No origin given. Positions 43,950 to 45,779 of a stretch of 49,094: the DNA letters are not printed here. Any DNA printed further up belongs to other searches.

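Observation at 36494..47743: TPR-glycosyltransferase operon next to a Ser/Thr-rich T9SS cargo: candidate cytoplasmic protein-glycosylation system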

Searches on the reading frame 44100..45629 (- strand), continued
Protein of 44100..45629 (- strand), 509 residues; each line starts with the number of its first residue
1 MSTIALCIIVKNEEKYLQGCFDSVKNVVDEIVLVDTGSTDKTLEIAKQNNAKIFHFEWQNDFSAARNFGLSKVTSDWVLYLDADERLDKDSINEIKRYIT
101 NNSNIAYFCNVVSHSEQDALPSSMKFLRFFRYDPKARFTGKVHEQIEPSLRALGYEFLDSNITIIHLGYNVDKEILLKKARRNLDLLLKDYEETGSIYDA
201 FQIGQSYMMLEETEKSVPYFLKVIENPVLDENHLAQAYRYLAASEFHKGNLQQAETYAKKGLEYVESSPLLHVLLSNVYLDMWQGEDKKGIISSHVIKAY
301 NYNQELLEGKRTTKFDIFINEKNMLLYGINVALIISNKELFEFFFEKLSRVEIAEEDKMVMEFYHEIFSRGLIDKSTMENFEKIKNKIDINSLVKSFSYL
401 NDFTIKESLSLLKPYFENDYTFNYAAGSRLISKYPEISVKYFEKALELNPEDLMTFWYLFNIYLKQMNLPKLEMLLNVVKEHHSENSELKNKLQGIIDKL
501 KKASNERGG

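Call 61: find_homologous_proteins(query=window:44100-45629:-, max_evalue=1e-20)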
Query window:44100-45629:- (509 aa): 5318 proteins with E <= 1e-20 among 8000 candidates; the best 120 are listed.
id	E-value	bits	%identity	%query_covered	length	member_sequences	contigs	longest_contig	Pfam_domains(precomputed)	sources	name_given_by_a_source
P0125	0.0e+0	1114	99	100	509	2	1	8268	PF10111.15,PF00515.35,PF13181.13,PF00535.33,PF07719.24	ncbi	-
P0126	3.4e-163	562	53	100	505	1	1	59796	PF00535.33,PF07719.24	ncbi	-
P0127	2.6e-162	559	54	98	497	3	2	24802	PF13181.13,PF00535.33,PF07719.24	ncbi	-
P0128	9.5e-153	528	51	98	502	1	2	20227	PF13424.13,PF13181.13,PF00535.33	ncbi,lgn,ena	-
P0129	3.0e-152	526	51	98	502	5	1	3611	PF13424.13,PF13181.13,PF00535.33,PF07719.24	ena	-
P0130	2.1e-143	497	48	98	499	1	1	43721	PF10111.15,PF13424.13,PF13181.13,PF00535.33,PF07719.24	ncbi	-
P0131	3.6e-124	434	45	99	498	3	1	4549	PF14559.13,PF10111.15,PF13432.13,PF13428.13,PF00535.33,PF07719.24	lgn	-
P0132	3.1e-121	424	44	99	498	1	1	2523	PF14559.13,PF23914.2,PF00515.35,PF13432.13,PF13428.13,PF13181.13,PF00535.33,PF07719.24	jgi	-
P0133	1.5e-120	422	45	98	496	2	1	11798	PF14559.13,PF00515.35,PF13424.13,PF13428.13,PF13181.13,PF00535.33,PF07719.24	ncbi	-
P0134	1.0e-117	412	42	98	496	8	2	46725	PF14559.13,PF10111.15,PF13424.13,PF13181.13,PF00535.33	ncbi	-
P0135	8.8e-117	409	45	98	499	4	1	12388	PF13428.13,PF00535.33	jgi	jgi:glycosyltransferase involved in cell wall biosynthesis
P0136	4.3e-114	400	43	98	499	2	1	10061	PF14559.13,PF13428.13,PF00535.33,PF07719.24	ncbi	-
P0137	9.0e-114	399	43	98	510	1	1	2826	PF00535.33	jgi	-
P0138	4.7e-111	390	43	98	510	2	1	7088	PF00535.33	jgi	-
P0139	4.8e-111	390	43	99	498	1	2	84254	PF14559.13,PF10111.15,PF13428.13,PF00535.33,PF07719.24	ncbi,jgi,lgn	-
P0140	1.4e-110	389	47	78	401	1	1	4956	PF00535.33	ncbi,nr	ncbi:MAG: glycosyltransferase family 2 protein, partial [Chlorobi bacterium]|nr:glycosyltransferase 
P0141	2.4e-107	378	40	98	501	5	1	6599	PF14559.13,PF10111.15,PF13414.13,PF00515.35,PF13424.13,PF13428.13,PF13181.13,PF00535.33,PF07719.24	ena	-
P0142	1.6e-106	375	43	98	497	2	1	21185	PF00535.33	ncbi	-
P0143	3.3e-102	361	41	99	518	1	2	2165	PF14559.13,PF13428.13,PF00535.33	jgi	-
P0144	5.6e-102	360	37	65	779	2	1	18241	PF13431.13,PF23914.2,PF10111.15,PF13428.13,PF00535.33,PF13374.13,PF14559.13,PF00515.35,PF12895.14,PF13424.13,PF21033.5,PF13432.13,PF13181.13,PF07719.24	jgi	jgi:glycosyltransferase involved in cell wall biosynthesis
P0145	7.5e-102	360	40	54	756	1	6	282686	PF13431.13,PF23914.2,PF10111.15,PF13428.13,PF00535.33,PF13374.13,PF14559.13,PF00515.35,PF12895.14,PF13424.13,PF13432.13,PF13181.13,PF07719.24,PF13174.13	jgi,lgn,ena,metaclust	metaclust:\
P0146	1.6e-101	359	39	55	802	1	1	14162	PF13431.13,PF23914.2,PF10111.15,PF13428.13,PF00535.33,PF14559.13,PF00515.35,PF12895.14,PF13424.13,PF21033.5,PF13432.13,PF13181.13,PF07719.24,PF13174.13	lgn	-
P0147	2.1e-101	358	33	74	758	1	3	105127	PF13431.13,PF23914.2,PF10111.15,PF13428.13,PF00535.33,PF13374.13,PF14559.13,PF17874.8,PF00515.35,PF12895.14,PF13424.13,PF21033.5,PF13432.13,PF13181.13,PF07719.24,PF13174.13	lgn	-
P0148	4.0e-101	358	39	65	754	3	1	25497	PF14559.13,PF13431.13,PF23914.2,PF00515.35,PF12895.14,PF13424.13,PF13181.13,PF00535.33,PF07719.24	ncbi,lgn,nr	ncbi:MAG: glycosyltransferase [Candidatus Kapabacteria bacterium]|nr:glycosyltransferase [Candidatus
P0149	6.5e-101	357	38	54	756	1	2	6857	PF13431.13,PF23914.2,PF10111.15,PF13428.13,PF00535.33,PF13374.13,PF14559.13,PF00515.35,PF12895.14,PF13424.13,PF13432.13,PF13181.13,PF07719.24,PF13174.13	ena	-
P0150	1.7e-100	355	36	65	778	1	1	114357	PF13431.13,PF23914.2,PF14689.12,PF10111.15,PF23300.4,PF13176.13,PF13428.13,PF00535.33,PF14559.13,PF17874.8,PF00515.35,PF12895.14,PF13424.13,PF21033.5,PF13432.13,PF13181.13,PF07719.24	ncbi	ncbi:MAG: glycosyltransferase [Candidatus Kapaibacteriales bacterium]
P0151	2.7e-100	355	39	65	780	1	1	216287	PF13431.13,PF23914.2,PF10111.15,PF23300.4,PF13176.13,PF13428.13,PF00535.33,PF14559.13,PF00515.35,PF12895.14,PF13424.13,PF13432.13,PF13181.13,PF07719.24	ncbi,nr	ncbi:MAG: glycosyltransferase [Ignavibacteria bacterium]|nr:glycosyltransferase [Ignavibacteria bact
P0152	3.1e-100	355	41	51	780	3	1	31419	PF13431.13,PF23914.2,PF10111.15,PF13428.13,PF00535.33,PF14559.13,PF00515.35,PF12895.14,PF13424.13,PF21033.5,PF13432.13,PF13181.13,PF07719.24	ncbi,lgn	-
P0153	3.8e-100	354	42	51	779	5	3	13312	PF13431.13,PF23914.2,PF10111.15,PF13428.13,PF00535.33,PF13374.13,PF14559.13,PF00515.35,PF12895.14,PF13424.13,PF13432.13,PF13181.13,PF07719.24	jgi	-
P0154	2.1e-99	352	38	54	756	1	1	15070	PF13431.13,PF23914.2,PF10111.15,PF13428.13,PF00535.33,PF13374.13,PF14559.13,PF00515.35,PF12895.14,PF13424.13,PF13432.13,PF13181.13,PF07719.24,PF13174.13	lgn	-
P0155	9.2e-99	350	38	65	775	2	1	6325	PF13431.13,PF23914.2,PF10111.15,PF23300.4,PF13176.13,PF13428.13,PF00535.33,PF13374.13,PF14559.13,PF17874.8,PF00515.35,PF12895.14,PF13424.13,PF13432.13,PF09295.17,PF13181.13,PF07719.24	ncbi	-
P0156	2.1e-98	349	38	54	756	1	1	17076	PF13431.13,PF23914.2,PF10111.15,PF13428.13,PF00535.33,PF13374.13,PF14559.13,PF00515.35,PF12895.14,PF13424.13,PF13432.13,PF13181.13,PF07719.24,PF13174.13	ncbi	-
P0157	1.1e-97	346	39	98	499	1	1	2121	PF14559.13,PF09295.17,PF13428.13,PF13181.13,PF00535.33,PF07719.24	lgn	-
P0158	2.0e-97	345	46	43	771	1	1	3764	PF13431.13,PF23914.2,PF10111.15,PF13176.13,PF13428.13,PF00535.33,PF13374.13,PF14559.13,PF25068.3,PF00515.35,PF12895.14,PF13424.13,PF13432.13,PF13181.13,PF07719.24,PF13174.13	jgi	jgi:glycosyltransferase involved in cell wall biosynthesis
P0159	2.4e-97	345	40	51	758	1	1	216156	PF23914.2,PF10111.15,PF13176.13,PF13428.13,PF00535.33,PF13374.13,PF14559.13,PF00515.35,PF12895.14,PF13424.13,PF13432.13,PF13181.13,PF07719.24,PF13174.13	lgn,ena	-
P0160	4.5e-97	344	36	65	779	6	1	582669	PF13431.13,PF23914.2,PF25060.1,PF10111.15,PF23300.4,PF13176.13,PF13428.13,PF00535.33,PF13374.13,PF14559.13,PF00515.35,PF12895.14,PF13424.13,PF13432.13,PF13181.13,PF07719.24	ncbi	ncbi:MAG: glycosyltransferase [Candidatus Kapaibacteriota bacterium]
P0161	7.1e-97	344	46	43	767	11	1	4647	PF14559.13,PF23914.2,PF10111.15,PF00515.35,PF12895.14,PF13424.13,PF13432.13,PF13428.13,PF13181.13,PF00535.33,PF07719.24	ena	-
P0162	1.0e-96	343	35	54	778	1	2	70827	PF13431.13,PF23914.2,PF10111.15,PF23300.4,PF13176.13,PF13428.13,PF00535.33,PF14559.13,PF17874.8,PF00515.35,PF12895.14,PF13424.13,PF21033.5,PF13181.13,PF07719.24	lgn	-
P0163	1.5e-96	342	40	51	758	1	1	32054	PF23914.2,PF10111.15,PF13428.13,PF00535.33,PF13374.13,PF14559.13,PF00515.35,PF12895.14,PF13424.13,PF13432.13,PF13181.13,PF07719.24,PF13174.13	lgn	-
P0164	1.8e-96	342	42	51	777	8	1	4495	PF13431.13,PF23914.2,PF13176.13,PF13428.13,PF00535.33,PF14559.13,PF00515.35,PF12895.14,PF13424.13,PF21033.5,PF13181.13,PF07719.24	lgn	-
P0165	2.7e-96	342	39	64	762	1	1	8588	PF13431.13,PF23914.2,PF10111.15,PF12569.15,PF13428.13,PF00535.33,PF14559.13,PF00515.35,PF12895.14,PF13424.13,PF13432.13,PF13181.13,PF07719.24,PF13174.13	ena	-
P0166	3.2e-96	341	37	54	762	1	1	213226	PF13431.13,PF23914.2,PF10111.15,PF13428.13,PF00535.33,PF14559.13,PF13371.13,PF00515.35,PF12895.14,PF13424.13,PF21033.5,PF13432.13,PF13181.13,PF07719.24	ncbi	-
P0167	4.6e-96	341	42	51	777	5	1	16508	PF14559.13,PF13431.13,PF23914.2,PF00515.35,PF12895.14,PF13424.13,PF13428.13,PF13181.13,PF00535.33,PF07719.24,PF13374.13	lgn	-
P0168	4.7e-96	341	36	55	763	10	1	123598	PF13431.13,PF23914.2,PF10111.15,PF23300.4,PF13176.13,PF13428.13,PF00535.33,PF13374.13,PF14559.13,PF17874.8,PF00515.35,PF12895.14,PF13424.13,PF13432.13,PF13181.13,PF07719.24,PF13174.13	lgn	-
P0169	7.0e-96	340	46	43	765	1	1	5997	PF13431.13,PF10111.15,PF13428.13,PF00535.33,PF13374.13,PF14559.13,PF13371.13,PF00515.35,PF12895.14,PF13424.13,PF13432.13,PF13181.13,PF07719.24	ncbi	-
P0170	7.5e-96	340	38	51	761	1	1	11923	PF13431.13,PF23914.2,PF10111.15,PF13428.13,PF00535.33,PF13374.13,PF14559.13,PF25068.3,PF13371.13,PF00515.35,PF12895.14,PF13424.13,PF13432.13,PF13181.13,PF07719.24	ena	-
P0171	1.2e-95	339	41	52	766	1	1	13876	PF13431.13,PF23914.2,PF10111.15,PF13414.13,PF13428.13,PF00535.33,PF13374.13,PF14559.13,PF00515.35,PF12895.14,PF13424.13,PF13432.13,PF13181.13,PF07719.24,PF13174.13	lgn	-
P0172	1.6e-95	339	39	96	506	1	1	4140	PF14559.13,PF13431.13,PF10111.15,PF12895.14,PF13424.13,PF13432.13,PF13428.13,PF13181.13,PF00535.33,PF07719.24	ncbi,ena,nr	ncbi:MAG TPA: glycosyltransferase [Ignavibacteriaceae bacterium]|nr:glycosyltransferase [Ignavibacte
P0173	1.8e-95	339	40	90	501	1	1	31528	PF14559.13,PF00535.33,PF07719.24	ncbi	-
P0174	3.1e-95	338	40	51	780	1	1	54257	PF13431.13,PF23914.2,PF10111.15,PF13176.13,PF13428.13,PF00535.33,PF13374.13,PF14559.13,PF00515.35,PF12895.14,PF13424.13,PF21033.5,PF13432.13,PF13181.13,PF07719.24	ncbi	-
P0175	6.2e-95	337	41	92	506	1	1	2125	PF13181.13,PF00535.33,PF07719.24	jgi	-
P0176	7.0e-95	337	46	44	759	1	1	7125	PF13431.13,PF23914.2,PF10111.15,PF13428.13,PF00535.33,PF13374.13,PF14559.13,PF13371.13,PF00515.35,PF12895.14,PF13424.13,PF13432.13,PF13181.13,PF07719.24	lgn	-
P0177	7.5e-95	337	38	65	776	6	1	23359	PF13431.13,PF23914.2,PF10111.15,PF13428.13,PF00535.33,PF13374.13,PF14559.13,PF00515.35,PF12895.14,PF13424.13,PF13432.13,PF13181.13,PF07719.24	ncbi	-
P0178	1.2e-94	336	35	54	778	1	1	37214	PF13431.13,PF23914.2,PF10111.15,PF23300.4,PF13428.13,PF00535.33,PF14559.13,PF00515.35,PF12895.14,PF13424.13,PF13432.13,PF13181.13,PF07719.24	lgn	-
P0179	1.5e-94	336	44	51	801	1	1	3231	PF13431.13,PF23914.2,PF10111.15,PF13176.13,PF13428.13,PF00535.33,PF14559.13,PF25068.3,PF00515.35,PF12895.14,PF13424.13,PF13432.13,PF13181.13,PF07719.24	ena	-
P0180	1.6e-94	336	37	65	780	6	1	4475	PF13431.13,PF23914.2,PF10111.15,PF23300.4,PF13176.13,PF12569.15,PF13428.13,PF00535.33,PF13374.13,PF14559.13,PF00515.35,PF12895.14,PF13424.13,PF21033.5,PF13432.13,PF13181.13,PF07719.24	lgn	-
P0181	1.7e-94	336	39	62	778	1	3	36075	PF13431.13,PF23914.2,PF10111.15,PF23300.4,PF12569.15,PF13428.13,PF00535.33,PF13374.13,PF14559.13,PF13371.13,PF00515.35,PF13424.13,PF13181.13,PF07719.24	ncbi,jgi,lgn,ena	-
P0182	2.5e-94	335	46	42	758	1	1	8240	PF13431.13,PF23914.2,PF10111.15,PF13428.13,PF00535.33,PF13374.13,PF14559.13,PF00515.35,PF12895.14,PF13424.13,PF13432.13,PF13181.13,PF07719.24,PF13174.13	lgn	-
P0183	3.3e-94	335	39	51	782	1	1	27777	PF13431.13,PF23914.2,PF10111.15,PF18768.8,PF13428.13,PF00535.33,PF13374.13,PF14559.13,PF00515.35,PF12895.14,PF13424.13,PF13432.13,PF13181.13,PF07719.24,PF13174.13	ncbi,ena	-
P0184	5.8e-94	334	37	65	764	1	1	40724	PF13431.13,PF23914.2,PF10111.15,PF13428.13,PF00535.33,PF13374.13,PF14559.13,PF00515.35,PF12895.14,PF13424.13,PF13432.13,PF13181.13,PF07719.24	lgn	-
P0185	5.8e-94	334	38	65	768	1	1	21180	PF13431.13,PF23914.2,PF10111.15,PF23300.4,PF13176.13,PF13428.13,PF00535.33,PF13374.13,PF14559.13,PF17874.8,PF00515.35,PF12895.14,PF13424.13,PF13432.13,PF13181.13,PF07719.24,PF13174.13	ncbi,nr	ncbi:MAG: glycosyltransferase [Candidatus Kapabacteria bacterium]|nr:glycosyltransferase [Candidatus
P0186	6.1e-94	334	38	97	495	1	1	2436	PF14559.13,PF13414.13,PF00515.35,PF13432.13,PF13428.13,PF13181.13,PF00535.33,PF07719.24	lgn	-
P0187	1.2e-93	333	39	98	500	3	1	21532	PF00535.33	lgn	-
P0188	1.3e-93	333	40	51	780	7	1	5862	PF14559.13,PF13431.13,PF23914.2,PF10111.15,PF00515.35,PF12895.14,PF00535.33,PF07719.24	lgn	-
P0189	1.4e-93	333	42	51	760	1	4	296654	PF13431.13,PF23914.2,PF10111.15,PF13428.13,PF00535.33,PF13374.13,PF14559.13,PF17874.8,PF00515.35,PF12895.14,PF13424.13,PF13432.13,PF13181.13,PF07719.24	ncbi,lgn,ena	-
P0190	1.5e-93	333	37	63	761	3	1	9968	PF13431.13,PF23914.2,PF10111.15,PF23300.4,PF13428.13,PF00535.33,PF13374.13,PF14559.13,PF00515.35,PF12895.14,PF13424.13,PF13432.13,PF13181.13,PF07719.24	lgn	-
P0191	2.0e-93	332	38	63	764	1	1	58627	PF13431.13,PF23914.2,PF10111.15,PF23300.4,PF13428.13,PF00535.33,PF14559.13,PF13371.13,PF17874.8,PF00515.35,PF12895.14,PF13424.13,PF13432.13,PF13181.13,PF07719.24,PF13174.13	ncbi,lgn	-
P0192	2.1e-93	332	44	51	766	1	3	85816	PF13431.13,PF23914.2,PF10111.15,PF23300.4,PF13428.13,PF00535.33,PF14559.13,PF17874.8,PF00515.35,PF12895.14,PF13424.13,PF13432.13,PF13181.13,PF07719.24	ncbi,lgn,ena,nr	ncbi:MAG: glycosyltransferase [Bacteroidetes bacterium]|nr:glycosyltransferase [Bacteroidota bacteri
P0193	2.3e-93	332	42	51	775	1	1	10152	PF13431.13,PF23914.2,PF10111.15,PF13414.13,PF13176.13,PF13428.13,PF00535.33,PF13374.13,PF07721.21,PF14559.13,PF25068.3,PF13371.13,PF00515.35,PF12895.14,PF13424.13,PF13432.13,PF13181.13,PF07719.24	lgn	-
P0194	2.4e-93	332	38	97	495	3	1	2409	PF13431.13,PF00515.35,PF13424.13,PF13428.13,PF13181.13,PF00535.33,PF07719.24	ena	-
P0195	3.1e-93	332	38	65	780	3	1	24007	PF13431.13,PF23914.2,PF25062.2,PF10111.15,PF23300.4,PF13176.13,PF13428.13,PF00535.33,PF13374.13,PF14559.13,PF00515.35,PF12895.14,PF13424.13,PF13432.13,PF13181.13,PF07719.24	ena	-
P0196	3.5e-93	331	38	98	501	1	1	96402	PF00535.33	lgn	-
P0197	3.8e-93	331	38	51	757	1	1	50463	PF13431.13,PF23914.2,PF10111.15,PF13428.13,PF00535.33,PF13374.13,PF14559.13,PF00515.35,PF12895.14,PF13424.13,PF13432.13,PF13181.13,PF07719.24,PF13174.13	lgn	-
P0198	4.1e-93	331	41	51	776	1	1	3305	PF13431.13,PF10111.15,PF23300.4,PF13428.13,PF00535.33,PF14559.13,PF00515.35,PF12895.14,PF13424.13,PF13432.13,PF13181.13,PF07719.24,PF13174.13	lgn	-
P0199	4.2e-93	331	42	51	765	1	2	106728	PF13431.13,PF23914.2,PF10111.15,PF23300.4,PF13176.13,PF13428.13,PF00535.33,PF14559.13,PF17874.8,PF00515.35,PF12895.14,PF13424.13,PF13432.13,PF13181.13,PF07719.24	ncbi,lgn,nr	ncbi:MAG: glycosyltransferase [Bacteroidetes bacterium]|nr:MAG: glycosyltransferase [Bacteroidota ba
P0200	4.2e-93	331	41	51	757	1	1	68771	PF13431.13,PF23914.2,PF10111.15,PF13414.13,PF13428.13,PF00535.33,PF14559.13,PF00515.35,PF12895.14,PF13424.13,PF13432.13,PF07719.24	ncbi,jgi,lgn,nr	ncbi:MAG: glycosyltransferase [Ignavibacteria bacterium]|jgi:glycosyltransferase involved in cell wa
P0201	4.4e-93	331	38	97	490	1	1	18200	PF13181.13,PF00535.33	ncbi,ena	-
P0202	5.1e-93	331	41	51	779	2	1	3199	PF14559.13,PF13431.13,PF23914.2,PF00515.35,PF12895.14,PF13424.13,PF13432.13,PF13428.13,PF13181.13,PF00535.33,PF07719.24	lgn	-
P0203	6.7e-93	330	43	51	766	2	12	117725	PF13431.13,PF23914.2,PF10111.15,PF13428.13,PF00535.33,PF14559.13,PF17874.8,PF00515.35,PF12895.14,PF13424.13,PF13432.13,PF13181.13,PF07719.24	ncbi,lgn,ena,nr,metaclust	ncbi:MAG: hypothetical protein A2X61_13040 [Ignavibacteria bacterium GWB2_35_12]|nr:MAG: hypothetica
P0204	1.3e-92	330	48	68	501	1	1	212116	PF14559.13,PF14689.12,PF13424.13,PF13428.13,PF13181.13,PF00535.33,PF07719.24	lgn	-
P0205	1.4e-92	329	46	43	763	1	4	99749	PF13431.13,PF23914.2,PF10111.15,PF13428.13,PF00535.33,PF14559.13,PF00515.35,PF12895.14,PF13424.13,PF13432.13,PF13181.13,PF07719.24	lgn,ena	-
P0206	1.7e-92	329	42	51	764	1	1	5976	PF13431.13,PF23914.2,PF10111.15,PF13428.13,PF00535.33,PF14559.13,PF25068.3,PF13371.13,PF00515.35,PF12895.14,PF13424.13,PF13432.13,PF13181.13,PF07719.24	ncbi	-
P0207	2.1e-92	329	41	51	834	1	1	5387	PF13431.13,PF23914.2,PF10111.15,PF13428.13,PF00535.33,PF14559.13,PF00515.35,PF12895.14,PF13424.13,PF13432.13,PF13181.13,PF07719.24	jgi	jgi:glycosyltransferase involved in cell wall biosynthesis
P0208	2.4e-92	329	42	51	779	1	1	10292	PF25063.1,PF13431.13,PF23914.2,PF10111.15,PF13428.13,PF00535.33,PF14559.13,PF13371.13,PF17874.8,PF00515.35,PF12895.14,PF13424.13,PF13432.13,PF13181.13,PF07719.24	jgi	jgi:glycosyltransferase involved in cell wall biosynthesis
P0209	2.4e-92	329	46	74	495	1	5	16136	PF00515.35,PF13424.13,PF13181.13,PF00535.33,PF07719.24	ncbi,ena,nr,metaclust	ncbi:MAG: hypothetical protein A2068_05390 [Ignavibacteria bacterium GWB2_35_6b]|nr:MAG: hypothetica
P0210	2.9e-92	328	38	98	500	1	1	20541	PF13431.13,PF13176.13,PF13428.13,PF00535.33,PF13374.13,PF14559.13,PF00515.35,PF13424.13,PF23354.2,PF13432.13,PF13181.13,PF07719.24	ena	-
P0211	3.3e-92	328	40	97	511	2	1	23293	PF14559.13,PF00515.35,PF13424.13,PF13428.13,PF13181.13,PF00535.33,PF07719.24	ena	-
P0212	4.1e-92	328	41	51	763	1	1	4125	PF13431.13,PF23914.2,PF10111.15,PF23300.4,PF13428.13,PF00535.33,PF14559.13,PF00515.35,PF12895.14,PF13424.13,PF13432.13,PF13181.13,PF07719.24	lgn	-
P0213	6.1e-92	327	42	47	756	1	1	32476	PF13431.13,PF23914.2,PF10111.15,PF13428.13,PF00535.33,PF13374.13,PF14559.13,PF00515.35,PF12895.14,PF13424.13,PF13432.13,PF13181.13,PF07719.24,PF13174.13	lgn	-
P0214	6.3e-92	327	39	51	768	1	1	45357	PF13431.13,PF23914.2,PF10111.15,PF13428.13,PF00535.33,PF13374.13,PF14559.13,PF13371.13,PF00515.35,PF12895.14,PF13424.13,PF13432.13,PF13181.13,PF07719.24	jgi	jgi:glycosyltransferase involved in cell wall biosynthesis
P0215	7.2e-92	327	41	51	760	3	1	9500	PF13431.13,PF23914.2,PF10111.15,PF13414.13,PF23300.4,PF13428.13,PF00535.33,PF13374.13,PF14559.13,PF00515.35,PF12895.14,PF13424.13,PF13181.13,PF07719.24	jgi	jgi:glycosyltransferase involved in cell wall biosynthesis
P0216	7.9e-92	327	46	43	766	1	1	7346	PF13431.13,PF23914.2,PF13414.13,PF13176.13,PF12569.15,PF13428.13,PF00535.33,PF13374.13,PF14559.13,PF13371.13,PF17874.8,PF00515.35,PF12895.14,PF13424.13,PF21033.5,PF13432.13,PF13181.13,PF07719.24,PF13174.13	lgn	-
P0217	8.1e-92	327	38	52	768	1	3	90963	PF13431.13,PF23914.2,PF10111.15,PF13428.13,PF00535.33,PF14559.13,PF00515.35,PF12895.14,PF13424.13,PF13432.13,PF13181.13,PF07719.24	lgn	-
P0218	8.1e-92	327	38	98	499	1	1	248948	PF13431.13,PF00515.35,PF13424.13,PF13428.13,PF13181.13,PF00535.33,PF07719.24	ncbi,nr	ncbi:MAG: glycosyltransferase [Ignavibacteria bacterium]|nr:glycosyltransferase [Ignavibacteria bact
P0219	8.8e-92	327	40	93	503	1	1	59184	PF10111.15,PF00515.35,PF13424.13,PF13181.13,PF00535.33,PF07719.24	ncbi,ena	-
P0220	1.2e-91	326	41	47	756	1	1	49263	PF13431.13,PF23914.2,PF10111.15,PF18768.8,PF13428.13,PF00535.33,PF13374.13,PF14559.13,PF00515.35,PF12895.14,PF13424.13,PF13181.13,PF07719.24,PF13174.13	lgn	-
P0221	1.2e-91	326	37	98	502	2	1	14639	PF14559.13,PF13431.13,PF00515.35,PF12895.14,PF13424.13,PF13432.13,PF13428.13,PF13181.13,PF00535.33,PF07719.24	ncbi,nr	ncbi:MAG: glycosyltransferase [Ignavibacteriaceae bacterium]|nr:glycosyltransferase [Ignavibacteriac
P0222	1.4e-91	326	39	51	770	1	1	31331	PF13431.13,PF23914.2,PF10111.15,PF13428.13,PF00535.33,PF14559.13,PF13371.13,PF00515.35,PF12895.14,PF13424.13,PF13432.13,PF13181.13,PF07719.24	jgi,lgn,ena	-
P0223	1.5e-91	326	39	98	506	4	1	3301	PF00515.35,PF13424.13,PF13428.13,PF00535.33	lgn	-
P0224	1.7e-91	326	42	51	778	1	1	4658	PF13431.13,PF23914.2,PF10111.15,PF13428.13,PF00535.33,PF14559.13,PF00515.35,PF12895.14,PF13424.13,PF13432.13,PF13181.13,PF07719.24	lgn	-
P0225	2.2e-91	325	37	98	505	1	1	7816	PF14559.13,PF13424.13,PF13428.13,PF13181.13,PF00535.33,PF07719.24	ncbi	-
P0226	2.3e-91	325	39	63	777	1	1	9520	PF13431.13,PF23914.2,PF10111.15,PF13428.13,PF00535.33,PF14559.13,PF00515.35,PF12895.14,PF13424.13,PF13432.13,PF13181.13,PF07719.24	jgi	-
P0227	2.7e-91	325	36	65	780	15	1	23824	PF13431.13,PF23914.2,PF10111.15,PF13176.13,PF13428.13,PF00535.33,PF13374.13,PF14559.13,PF00515.35,PF12895.14,PF13424.13,PF13432.13,PF13181.13,PF07719.24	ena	-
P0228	2.9e-91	325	39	51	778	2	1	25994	PF13431.13,PF23914.2,PF14689.12,PF10111.15,PF23300.4,PF13176.13,PF13428.13,PF00535.33,PF13374.13,PF14559.13,PF17874.8,PF00515.35,PF12895.14,PF13424.13,PF21033.5,PF13432.13,PF13181.13,PF07719.24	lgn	-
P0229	2.9e-91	325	39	51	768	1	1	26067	PF14559.13,PF13431.13,PF23914.2,PF10111.15,PF00515.35,PF12895.14,PF13424.13,PF13428.13,PF00535.33,PF07719.24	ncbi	-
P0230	4.2e-91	324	42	76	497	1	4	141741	PF00515.35,PF00535.33,PF07719.24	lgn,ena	-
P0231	4.5e-91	324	41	51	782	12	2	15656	PF14559.13,PF13431.13,PF00515.35,PF12895.14,PF13424.13,PF13432.13,PF13428.13,PF13181.13,PF00535.33,PF07719.24,PF13174.13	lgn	-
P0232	4.6e-91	324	39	98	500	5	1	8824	PF14559.13,PF13431.13,PF00515.35,PF13424.13,PF13428.13,PF13181.13,PF00535.33,PF07719.24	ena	-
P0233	5.0e-91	324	37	98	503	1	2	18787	PF00515.35,PF13424.13,PF13181.13,PF00535.33,PF07719.24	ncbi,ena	-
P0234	6.3e-91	324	39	92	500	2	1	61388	PF13431.13,PF13181.13,PF00535.33,PF07719.24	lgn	-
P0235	6.7e-91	324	42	51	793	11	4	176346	PF13431.13,PF23914.2,PF10111.15,PF13414.13,PF13428.13,PF00535.33,PF13374.13,PF14559.13,PF13371.13,PF00515.35,PF12895.14,PF13424.13,PF13432.13,PF13181.13,PF07719.24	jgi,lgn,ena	-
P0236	7.9e-91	324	41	51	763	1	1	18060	PF13431.13,PF23914.2,PF10111.15,PF00535.33,PF13374.13,PF14559.13,PF00515.35,PF12895.14,PF13424.13,PF13432.13,PF13181.13,PF07719.24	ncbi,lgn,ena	-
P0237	1.0e-90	323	40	94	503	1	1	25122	PF00515.35,PF13181.13,PF00535.33,PF07719.24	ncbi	-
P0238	1.1e-90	323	44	81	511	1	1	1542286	PF13428.13,PF13181.13,PF00535.33,PF07719.24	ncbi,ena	-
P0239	1.1e-90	323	44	43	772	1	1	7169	PF13431.13,PF23914.2,PF13428.13,PF00535.33,PF13374.13,PF14559.13,PF13371.13,PF00515.35,PF12895.14,PF13424.13,PF13432.13,PF13181.13,PF07719.24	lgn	-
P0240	1.1e-90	323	46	44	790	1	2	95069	PF13431.13,PF23914.2,PF10111.15,PF13414.13,PF13428.13,PF00535.33,PF14559.13,PF13371.13,PF00515.35,PF12895.14,PF13424.13,PF13432.13,PF13181.13,PF07719.24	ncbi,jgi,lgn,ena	-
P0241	1.4e-90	323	38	94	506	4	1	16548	PF14559.13,PF17874.8,PF00515.35,PF13424.13,PF12569.15,PF13428.13,PF13181.13,PF00535.33,PF07719.24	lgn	-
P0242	1.6e-90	323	42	51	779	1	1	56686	PF13431.13,PF23914.2,PF10111.15,PF23300.4,PF13428.13,PF00535.33,PF13374.13,PF14559.13,PF17874.8,PF00515.35,PF12895.14,PF13424.13,PF21033.5,PF13432.13,PF13181.13,PF07719.24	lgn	-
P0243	1.8e-90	322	39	52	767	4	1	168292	PF13431.13,PF23914.2,PF10111.15,PF13428.13,PF00535.33,PF14559.13,PF13371.13,PF00515.35,PF12895.14,PF13424.13,PF13432.13,PF13181.13,PF07719.24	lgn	-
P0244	2.1e-90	322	39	51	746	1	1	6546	PF13431.13,PF23914.2,PF13414.13,PF13428.13,PF00535.33,PF13374.13,PF14559.13,PF13641.13,PF00515.35,PF12895.14,PF13424.13,PF13432.13,PF13181.13,PF07719.24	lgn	-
